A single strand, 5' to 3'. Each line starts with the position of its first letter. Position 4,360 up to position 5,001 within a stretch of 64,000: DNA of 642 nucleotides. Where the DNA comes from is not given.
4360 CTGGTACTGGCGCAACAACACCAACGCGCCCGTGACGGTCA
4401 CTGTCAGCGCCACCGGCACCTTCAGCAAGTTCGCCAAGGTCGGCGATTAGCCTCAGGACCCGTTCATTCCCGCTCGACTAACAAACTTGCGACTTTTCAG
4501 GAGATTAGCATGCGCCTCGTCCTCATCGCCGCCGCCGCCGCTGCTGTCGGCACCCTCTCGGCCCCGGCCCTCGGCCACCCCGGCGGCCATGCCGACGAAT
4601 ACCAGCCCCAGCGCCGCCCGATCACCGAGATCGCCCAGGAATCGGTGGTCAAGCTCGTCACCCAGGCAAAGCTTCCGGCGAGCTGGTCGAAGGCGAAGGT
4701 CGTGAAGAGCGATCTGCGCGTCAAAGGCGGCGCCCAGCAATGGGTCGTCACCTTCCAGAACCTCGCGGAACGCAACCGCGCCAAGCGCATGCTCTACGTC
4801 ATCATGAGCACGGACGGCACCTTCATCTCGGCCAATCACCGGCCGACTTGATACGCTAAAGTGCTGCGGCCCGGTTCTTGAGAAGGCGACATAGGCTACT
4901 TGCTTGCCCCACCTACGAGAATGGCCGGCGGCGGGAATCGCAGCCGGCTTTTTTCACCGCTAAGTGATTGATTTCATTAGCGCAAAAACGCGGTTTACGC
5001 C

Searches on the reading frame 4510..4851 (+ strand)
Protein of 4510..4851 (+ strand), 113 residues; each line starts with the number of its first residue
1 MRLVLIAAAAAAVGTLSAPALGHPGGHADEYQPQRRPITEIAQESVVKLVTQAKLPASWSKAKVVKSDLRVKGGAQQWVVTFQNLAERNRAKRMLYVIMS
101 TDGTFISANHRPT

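Call 18: search_protein_families(library=pfam, proteins=[window:4510-4851:+], max_evalue=0.001)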
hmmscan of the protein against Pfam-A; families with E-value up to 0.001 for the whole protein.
window:4510-4851:+ (113 aa): 1 family
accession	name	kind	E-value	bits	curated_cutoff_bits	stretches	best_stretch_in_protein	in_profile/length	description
PF20098.4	DUF6488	-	1.2e-14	54.6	27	1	1-111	1-108/110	Family of unknown function (DUF6488)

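Call 31: find_encoding_contigs(protein=window:4510-4851:+, flank=10000, max_places=4)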
Protein window:4510-4851:+ (113 aa): 1 contig read that carries it; 1 place shown.
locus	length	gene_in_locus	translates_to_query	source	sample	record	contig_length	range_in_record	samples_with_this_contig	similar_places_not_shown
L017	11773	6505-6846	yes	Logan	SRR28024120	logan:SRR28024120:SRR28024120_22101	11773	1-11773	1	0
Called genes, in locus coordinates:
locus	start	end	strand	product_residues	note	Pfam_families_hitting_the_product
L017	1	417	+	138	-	?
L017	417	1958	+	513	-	PF25919:BSH_CusB (weak), PF25967:RND-MFP_C (weak), PF25975:CzcB_C, PF25989:YknX_C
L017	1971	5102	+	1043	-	PF00873:ACR_tran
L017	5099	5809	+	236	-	PF13795:HupE_UreJ_2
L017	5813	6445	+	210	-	-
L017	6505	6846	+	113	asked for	PF20098:DUF6488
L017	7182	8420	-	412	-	-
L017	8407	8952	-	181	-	PF02630:SCO1-SenC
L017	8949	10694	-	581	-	-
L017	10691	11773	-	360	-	?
